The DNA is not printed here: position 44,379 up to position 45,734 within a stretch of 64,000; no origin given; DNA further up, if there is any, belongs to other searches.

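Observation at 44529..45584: Clear GDP-mannose 3,5-epimerase (GME) homolog, implying L-hexose (GDP-L-galactose / GDP-L-gulose) use in the glycan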

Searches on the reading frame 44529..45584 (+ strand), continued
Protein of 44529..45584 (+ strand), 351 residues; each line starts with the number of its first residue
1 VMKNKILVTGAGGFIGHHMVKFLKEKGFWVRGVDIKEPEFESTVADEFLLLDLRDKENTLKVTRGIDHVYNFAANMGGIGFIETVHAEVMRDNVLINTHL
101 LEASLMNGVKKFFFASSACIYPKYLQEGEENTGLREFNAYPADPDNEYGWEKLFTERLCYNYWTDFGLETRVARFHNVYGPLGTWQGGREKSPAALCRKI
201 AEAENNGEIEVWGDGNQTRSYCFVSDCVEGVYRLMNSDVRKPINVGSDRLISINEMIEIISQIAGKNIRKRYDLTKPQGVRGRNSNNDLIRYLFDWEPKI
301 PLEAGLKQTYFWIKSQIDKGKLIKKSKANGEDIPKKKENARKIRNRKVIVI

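Call 45: find_encoding_contigs(protein=P0105, flank=8000, max_places=3)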
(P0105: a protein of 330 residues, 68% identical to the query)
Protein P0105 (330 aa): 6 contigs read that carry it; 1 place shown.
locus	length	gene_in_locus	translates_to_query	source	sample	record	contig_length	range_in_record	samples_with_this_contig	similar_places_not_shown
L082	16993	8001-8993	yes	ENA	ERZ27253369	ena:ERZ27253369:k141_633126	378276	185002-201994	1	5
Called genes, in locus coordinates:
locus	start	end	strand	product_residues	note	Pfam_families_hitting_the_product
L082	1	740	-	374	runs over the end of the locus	PF00155:Aminotran_1_2, PF00266:Aminotran_5 (weak), PF01041:DegT_DnrJ_EryC1, PF01053:Cys_Met_Meta_PP, PF01212:Beta_elim_lyase (weak)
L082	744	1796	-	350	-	PF04321:RmlD_sub_bind, PF01073:3Beta_HSD, PF01370:Epimerase, PF02719:Polysacc_synt_2, PF13460:NAD_binding_10, PF16363:GDP_Man_Dehyd, PF07993:NAD_binding_4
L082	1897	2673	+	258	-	PF00483:NTP_transferase, PF12804:NTP_transf_3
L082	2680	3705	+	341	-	PF01073:3Beta_HSD, PF01370:Epimerase, PF04321:RmlD_sub_bind, PF05368:NmrA, PF13460:NAD_binding_10 (weak), PF16363:GDP_Man_Dehyd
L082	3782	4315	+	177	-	PF00908:dTDP_sugar_isom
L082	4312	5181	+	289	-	PF01370:Epimerase, PF02719:Polysacc_synt_2, PF04321:RmlD_sub_bind, PF16363:GDP_Man_Dehyd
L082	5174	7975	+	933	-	-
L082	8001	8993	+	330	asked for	PF05368:NmrA (faint), PF01073:3Beta_HSD, PF01370:Epimerase, PF16363:GDP_Man_Dehyd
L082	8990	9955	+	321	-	PF04321:RmlD_sub_bind (weak), PF01370:Epimerase, PF16363:GDP_Man_Dehyd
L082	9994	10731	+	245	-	PF01370:Epimerase, PF04321:RmlD_sub_bind (weak)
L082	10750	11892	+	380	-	PF01041:DegT_DnrJ_EryC1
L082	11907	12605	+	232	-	PF00535:Glycos_transf_2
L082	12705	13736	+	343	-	PF00535:Glycos_transf_2, PF10111:Glyco_tranf_2_2, PF13641:Glyco_tranf_2_3, PF13632:Glyco_trans_2_3 (weak)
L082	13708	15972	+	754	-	-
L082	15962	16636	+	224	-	PF13489:Methyltransf_23, PF05401:NodS (weak), PF13649:Methyltransf_25, PF13847:Methyltransf_31, PF08241:Methyltransf_11, PF08242:Methyltransf_12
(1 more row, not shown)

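Call 46: find_encoding_contigs(protein=P0113, flank=8000, max_places=3)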
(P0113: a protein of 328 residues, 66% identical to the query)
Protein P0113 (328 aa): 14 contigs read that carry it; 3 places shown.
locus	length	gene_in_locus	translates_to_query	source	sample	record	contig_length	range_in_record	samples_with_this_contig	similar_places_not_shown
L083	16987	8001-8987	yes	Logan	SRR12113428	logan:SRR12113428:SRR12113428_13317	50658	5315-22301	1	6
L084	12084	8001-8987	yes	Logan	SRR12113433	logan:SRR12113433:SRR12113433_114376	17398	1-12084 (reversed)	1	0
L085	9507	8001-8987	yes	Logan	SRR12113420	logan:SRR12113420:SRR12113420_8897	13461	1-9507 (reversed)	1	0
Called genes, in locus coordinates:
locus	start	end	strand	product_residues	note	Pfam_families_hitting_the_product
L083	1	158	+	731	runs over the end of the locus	PF13231:PMT_2 (weak)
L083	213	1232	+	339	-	PF01370:Epimerase, PF01073:3Beta_HSD, PF16363:GDP_Man_Dehyd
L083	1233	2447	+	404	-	PF13439:Glyco_transf_4, PF13477:Glyco_trans_4_2 (weak), PF00534:Glycos_transf_1, PF13692:Glyco_trans_1_4, PF13524:Glyco_trans_1_2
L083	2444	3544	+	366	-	PF01041:DegT_DnrJ_EryC1, PF00155:Aminotran_1_2 (weak), PF01053:Cys_Met_Meta_PP (weak)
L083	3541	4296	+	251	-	PF01209:Ubie_methyltran, PF13489:Methyltransf_23, PF08241:Methyltransf_11, PF08242:Methyltransf_12, PF13649:Methyltransf_25, PF13847:Methyltransf_31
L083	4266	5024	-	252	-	PF13489:Methyltransf_23, PF08241:Methyltransf_11, PF08242:Methyltransf_12 (weak), PF13649:Methyltransf_25 (weak), PF13847:Methyltransf_31 (weak)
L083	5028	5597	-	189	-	PF18915:DUF5667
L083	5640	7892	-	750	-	PF02366:PMT, PF13231:PMT_2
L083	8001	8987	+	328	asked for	PF01073:3Beta_HSD, PF01370:Epimerase, PF16363:GDP_Man_Dehyd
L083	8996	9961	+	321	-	PF04321:RmlD_sub_bind (weak), PF01370:Epimerase, PF16363:GDP_Man_Dehyd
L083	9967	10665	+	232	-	PF13641:Glyco_tranf_2_3 (weak), PF00535:Glycos_transf_2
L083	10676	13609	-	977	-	-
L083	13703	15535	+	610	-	-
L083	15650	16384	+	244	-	PF00535:Glycos_transf_2, PF10111:Glyco_tranf_2_2, PF13641:Glyco_tranf_2_3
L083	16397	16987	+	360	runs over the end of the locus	PF00070:Pyr_redox (weak), PF01266:DAO, PF03486:HI0933_like (faint), PF07992:Pyr_redox_2 (faint), PF12831:FAD_oxidored (faint), PF13450:NAD_binding_8 (faint)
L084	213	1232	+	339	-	PF01370:Epimerase, PF01073:3Beta_HSD, PF16363:GDP_Man_Dehyd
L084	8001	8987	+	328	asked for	PF01073:3Beta_HSD, PF01370:Epimerase, PF16363:GDP_Man_Dehyd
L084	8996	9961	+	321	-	PF04321:RmlD_sub_bind (weak), PF01370:Epimerase, PF16363:GDP_Man_Dehyd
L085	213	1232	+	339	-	PF01370:Epimerase, PF01073:3Beta_HSD, PF16363:GDP_Man_Dehyd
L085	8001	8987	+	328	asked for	PF01073:3Beta_HSD, PF01370:Epimerase, PF16363:GDP_Man_Dehyd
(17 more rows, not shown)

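Call 49: list_cluster_members(proteins=[window:44532-45584:+, window:44529-45584:+])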
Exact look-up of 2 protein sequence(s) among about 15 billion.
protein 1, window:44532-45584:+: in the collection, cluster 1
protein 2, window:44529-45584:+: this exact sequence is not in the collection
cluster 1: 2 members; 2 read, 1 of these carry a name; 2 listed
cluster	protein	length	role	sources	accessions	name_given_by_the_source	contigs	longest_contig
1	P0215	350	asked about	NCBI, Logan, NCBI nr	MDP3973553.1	MAG: NAD-dependent epimerase/dehydratase family protein [Candidatus Daviesbacteria ... | NAD-dependent epimerase/dehydratase family protein [Candidatus Daviesbacteria bacterium]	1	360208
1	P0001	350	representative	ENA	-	-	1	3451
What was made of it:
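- Checked: NCBI and close homologs start at the ATG one codon later (44532; 350 aa; call 49).
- NCBI names it only 'NAD-dependent epimerase/dehydratase family protein' (call 49).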

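Call 52: search_protein_families(library=pfam, proteins=[L065:8343-9686:+, L042:1-2151:+, L020:8739-9992:+, L005:12301-15507:-, L056:12578-14275:+, L030:1221-1973:+, L025:2353-3594:+, L041:11019-12332:+], max_evalue=0.00001)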
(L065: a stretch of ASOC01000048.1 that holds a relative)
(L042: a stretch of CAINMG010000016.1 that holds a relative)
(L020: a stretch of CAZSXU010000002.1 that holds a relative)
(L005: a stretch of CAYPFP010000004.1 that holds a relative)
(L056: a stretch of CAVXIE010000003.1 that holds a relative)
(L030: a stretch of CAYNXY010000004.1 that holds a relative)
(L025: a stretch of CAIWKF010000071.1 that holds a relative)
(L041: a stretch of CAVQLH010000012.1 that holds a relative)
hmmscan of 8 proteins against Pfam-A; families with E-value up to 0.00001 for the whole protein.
L065:8343-9686:+ (447 aa): 2 families
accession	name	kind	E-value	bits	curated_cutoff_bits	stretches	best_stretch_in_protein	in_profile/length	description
PF02397.22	Bac_transf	-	1.5e-56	191.2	27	1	269-442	1-178/179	Bacterial sugar transferase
PF13727.12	CoA_binding_3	-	1.2e-09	38.9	25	1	60-208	2-150/175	CoA-binding domain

L042:1-2151:+ (716 aa): 2 families
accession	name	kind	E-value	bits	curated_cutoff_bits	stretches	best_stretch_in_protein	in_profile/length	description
PF03808.19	Glyco_tran_WecG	-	1.8e-57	194.3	27.4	1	524-693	1-167/168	Glycosyl transferase WecG/TagA/CpsF family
PF04932.20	Wzy_C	-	2.9e-14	53.5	31.7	1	192-385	2-148/149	O-Antigen ligase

L020:8739-9992:+ (417 aa): 1 family
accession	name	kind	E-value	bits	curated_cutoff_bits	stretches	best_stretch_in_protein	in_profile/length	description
PF13439.12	Glyco_transf_4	-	8.7e-07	29.6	28.5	1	19-185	5-152/170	Glycosyltransferase Family 4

L005:12301-15507:- (1068 aa): 3 families
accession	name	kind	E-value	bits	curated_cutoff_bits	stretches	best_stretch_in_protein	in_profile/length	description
PF07959.18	Fucose_pyrophosphorylase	-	1.5e-67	228.8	34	1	101-512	6-415/418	Fucose pyrophosphorylase domain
PF00288.32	GHMP_kinases_N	-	3.5e-11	43.6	22.3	1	815-889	12-87/87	GHMP kinases N terminal domain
PF08544.19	GHMP_kinases_C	-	3e-09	37.6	21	1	966-1042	2-79/85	GHMP kinases C terminal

L056:12578-14275:+ (565 aa): 1 family
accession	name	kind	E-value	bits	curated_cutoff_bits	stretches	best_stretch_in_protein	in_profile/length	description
PF01471.23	PG_binding_1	-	5.6e-11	42.9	23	1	501-556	4-56/57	Putative peptidoglycan binding domain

L030:1221-1973:+ (250 aa): 3 families
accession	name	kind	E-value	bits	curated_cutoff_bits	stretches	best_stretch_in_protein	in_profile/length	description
PF00535.33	Glycos_transf_2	-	1.1e-30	107.3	23.3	1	4-145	1-147/168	Glycosyl transferase family 2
PF13641.12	Glyco_tranf_2_3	-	1.6e-11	45.1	27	1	4-200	4-211/230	Glycosyltransferase like family 2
PF10111.15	Glyco_tranf_2_2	-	4.5e-10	39.9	27.3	1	8-96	5-99/276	Glycosyltransferase like family 2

L025:2353-3594:+ (413 aa): 3 families
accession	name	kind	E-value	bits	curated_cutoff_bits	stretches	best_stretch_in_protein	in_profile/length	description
PF00534.26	Glycos_transf_1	-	5.2e-31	107.9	26.4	1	230-374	13-159/172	Glycosyl transferases group 1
PF13692.12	Glyco_trans_1_4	-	1.5e-27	97.1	27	1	234-372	3-141/142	Glycosyl transferases group 1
PF20706.3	GT4-conflict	-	4.1e-06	26.5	26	1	229-400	194-380/385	Family 4 Glycosyltransferase in conflict systems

L041:11019-12332:+ (437 aa): 4 families
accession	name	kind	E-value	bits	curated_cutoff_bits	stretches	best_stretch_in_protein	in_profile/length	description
PF03721.20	UDPG_MGDP_dh_N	-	7.2e-57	192.4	27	1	1-185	1-187/187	UDP-glucose/GDP-mannose dehydrogenase family, NAD binding domain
PF00984.24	UDPG_MGDP_dh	-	6.9e-33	113.1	25.4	1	202-294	1-93/94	UDP-glucose/GDP-mannose dehydrogenase family, central domain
PF03720.21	UDPG_MGDP_dh_C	-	2.5e-29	102.1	30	1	318-417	2-102/103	UDP-glucose/GDP-mannose dehydrogenase family, UDP binding domain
PF03807.23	F420_oxidored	-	2.6e-07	31.6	21.6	0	2-85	1-68/94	NADP oxidoreductase coenzyme F420-dependent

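Call 58: find_encoding_contigs(protein=P0002, flank=8000, max_places=2)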
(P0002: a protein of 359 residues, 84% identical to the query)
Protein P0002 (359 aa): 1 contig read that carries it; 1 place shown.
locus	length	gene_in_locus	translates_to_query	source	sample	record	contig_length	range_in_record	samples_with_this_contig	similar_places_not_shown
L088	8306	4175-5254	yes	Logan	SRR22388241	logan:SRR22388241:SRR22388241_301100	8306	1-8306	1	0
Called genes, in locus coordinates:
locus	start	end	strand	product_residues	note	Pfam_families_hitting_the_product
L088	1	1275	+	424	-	?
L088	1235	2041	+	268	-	PF00535:Glycos_transf_2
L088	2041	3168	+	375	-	PF13439:Glyco_transf_4, PF13579:Glyco_trans_4_4 (weak), PF20706:GT4-conflict, PF00534:Glycos_transf_1, PF13692:Glyco_trans_1_4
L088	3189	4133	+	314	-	PF00535:Glycos_transf_2, PF10111:Glyco_tranf_2_2, PF13506:Glyco_transf_21, PF13641:Glyco_tranf_2_3, PF13632:Glyco_trans_2_3 (weak)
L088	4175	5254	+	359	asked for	PF01073:3Beta_HSD, PF01370:Epimerase, PF02719:Polysacc_synt_2 (faint), PF05368:NmrA (faint), PF16363:GDP_Man_Dehyd, PF07993:NAD_binding_4 (faint)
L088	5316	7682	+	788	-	-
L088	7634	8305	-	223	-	?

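Call 59: find_encoding_contigs(protein=P0003, flank=8000, max_places=2)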
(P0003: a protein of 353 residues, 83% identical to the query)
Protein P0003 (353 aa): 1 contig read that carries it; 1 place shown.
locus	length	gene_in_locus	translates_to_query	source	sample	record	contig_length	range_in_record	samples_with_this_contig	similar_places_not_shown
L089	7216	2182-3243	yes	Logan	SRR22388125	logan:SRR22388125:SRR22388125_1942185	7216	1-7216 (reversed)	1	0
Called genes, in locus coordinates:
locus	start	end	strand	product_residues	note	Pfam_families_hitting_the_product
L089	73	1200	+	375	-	PF13439:Glyco_transf_4, PF13579:Glyco_trans_4_4 (weak), PF20706:GT4-conflict, PF00534:Glycos_transf_1, PF13692:Glyco_trans_1_4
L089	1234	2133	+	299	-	PF00535:Glycos_transf_2, PF10111:Glyco_tranf_2_2, PF13641:Glyco_tranf_2_3, PF13506:Glyco_transf_21 (weak), PF13632:Glyco_trans_2_3 (weak)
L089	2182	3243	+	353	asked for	PF01073:3Beta_HSD, PF01370:Epimerase, PF02719:Polysacc_synt_2 (faint), PF05368:NmrA (faint), PF07993:NAD_binding_4 (faint), PF16363:GDP_Man_Dehyd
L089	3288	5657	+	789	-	-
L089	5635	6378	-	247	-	PF00535:Glycos_transf_2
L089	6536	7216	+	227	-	?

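Call 84: predict_structure(alignment_id=A2)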
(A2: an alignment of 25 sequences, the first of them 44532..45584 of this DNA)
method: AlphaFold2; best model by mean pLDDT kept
length: 350 residues; sequences in the alignment: 25
mean_pLDDT: 79.8   pTM: 0.81
mean pLDDT of the five models: 79.8, 79.7, 79.3, 78.3, 77.1
residues with pLDDT >= 90: 168; 70-90: 91; 50-70: 35; < 50: 56
segments of 3 or more residues with pLDDT < 50: 81-83, 120-133, 139-147, 325-350
pLDDT, mean of each block of 10 residues (from residue 1): 90 95 98 93 97 97 97 65 62 90 96 74 46 49 49 79 92 86 74 91 93 83 93 91 82 94 96 71 71 89 96 95 54 35 34
secondary structure, 60 per line:
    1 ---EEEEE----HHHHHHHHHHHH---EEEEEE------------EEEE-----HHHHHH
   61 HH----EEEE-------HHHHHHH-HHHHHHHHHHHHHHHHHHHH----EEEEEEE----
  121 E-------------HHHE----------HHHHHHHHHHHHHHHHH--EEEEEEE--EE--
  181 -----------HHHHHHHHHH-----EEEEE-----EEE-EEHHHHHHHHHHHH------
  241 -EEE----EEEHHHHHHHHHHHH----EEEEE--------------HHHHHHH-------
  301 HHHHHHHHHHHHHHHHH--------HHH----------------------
elements in order: E4-8 H13-24 E28-33 E46-49 H55-62 E67-70 H78-84 H86-105 E110-116 H149-165 E168-174 H192-201 E207-211 E217-219 H223-234 E242-244 E249-251 H252-263 E268-272 H287-293 H301-317
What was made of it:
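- The model has low confidence for residues 120-147, directly after the catalytic Cys, and for the C-terminal tail (call 84).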

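Call 86: fold_search(model_id=the predicted structure, library=pdb)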
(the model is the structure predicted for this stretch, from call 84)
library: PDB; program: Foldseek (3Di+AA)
matches with E <= 10: 1999; with E <= 0.001: 1676
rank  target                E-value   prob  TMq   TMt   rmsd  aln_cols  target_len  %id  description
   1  2c54_A                2.7e-38  1.00  0.83  0.80   3.8       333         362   50  gdp-mannose-3', 5' -epimerase (arabidopsis thaliana),k178r, with gdp-beta-l-gulose and gdp-4-keto-beta-l-gulose bound  (released 2005-11-14)
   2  8sg0_B                9.4e-38  1.00  0.82  0.80   3.9       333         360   50  Crystal Structure of GDP-manose 3,5 epimerase de Myrciaria dubia in complex with substrate, product and NAD (released 2024-03-13)
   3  8sg0_A                9.9e-38  1.00  0.83  0.81   3.8       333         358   50  Crystal Structure of GDP-manose 3,5 epimerase de Myrciaria dubia in complex with substrate, product and NAD (released 2024-03-13)
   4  2c59_B                2.4e-37  1.00  0.83  0.80   3.7       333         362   50  gdp-mannose-3', 5' -epimerase (arabidopsis thaliana), with gdp-alpha-d-mannose and gdp-beta-l-galactose bound in the a (released 2005-11-14)
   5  2c5a_B                3.4e-37  1.00  0.83  0.80   3.8       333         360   50  GDP-mannose-3', 5' -epimerase (Arabidopsis thaliana),Y174F, with GDP-beta-L-galactose bound in the active site (released 2005-11-14)
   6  8skb_B                7.8e-37  1.00  0.79  0.84   3.1       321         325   50  Crystal Structure of GDP-mannose 3,5 epimerase de Myrciaria dubia in complex with NAD (released 2024-03-13)
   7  2c5e_B                8.3e-37  1.00  0.83  0.80   3.0       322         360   50  gdp-mannose-3', 5' -epimerase (arabidopsis thaliana), k217a, with gdp-alpha-d-mannose bound in the active site. (released 2005-11-14)
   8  8skb_A                1.1e-36  1.00  0.79  0.85   2.9       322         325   49  Crystal Structure of GDP-mannose 3,5 epimerase de Myrciaria dubia in complex with NAD (released 2024-03-13)
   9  2c54_B                1.1e-36  1.00  0.82  0.80   3.9       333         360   50  gdp-mannose-3', 5' -epimerase (arabidopsis thaliana),k178r, with gdp-beta-l-gulose and gdp-4-keto-beta-l-gulose bound  (released 2005-11-14)
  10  2c59_A                1.5e-36  1.00  0.83  0.80   2.9       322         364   51  gdp-mannose-3', 5' -epimerase (arabidopsis thaliana), with gdp-alpha-d-mannose and gdp-beta-l-galactose bound in the a (released 2005-11-14)
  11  8skb_D                2.5e-36  1.00  0.80  0.85   2.8       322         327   49  Crystal Structure of GDP-mannose 3,5 epimerase de Myrciaria dubia in complex with NAD (released 2024-03-13)
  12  2c5a_A                2.7e-36  1.00  0.83  0.80   2.9       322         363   50  GDP-mannose-3', 5' -epimerase (Arabidopsis thaliana),Y174F, with GDP-beta-L-galactose bound in the active site (released 2005-11-14)
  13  8skb_C                5.8e-36  1.00  0.78  0.85   3.2       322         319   48  Crystal Structure of GDP-mannose 3,5 epimerase de Myrciaria dubia in complex with NAD (released 2024-03-13)
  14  2c5e_A                1.5e-35  1.00  0.83  0.80   2.9       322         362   50  gdp-mannose-3', 5' -epimerase (arabidopsis thaliana), k217a, with gdp-alpha-d-mannose bound in the active site. (released 2005-11-14)
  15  4zrm_A                2.0e-24  1.00  0.76  0.86   3.2       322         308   27  Crystal Structure of UDP-Glucose 4-Epimerase (TM0509) from Hyperthermophilic Eubacterium Thermotoga maritima (released 2015-09-16)
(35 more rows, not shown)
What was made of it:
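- The next hit, a GalE, is at 2e-24 (calls 84, 86).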
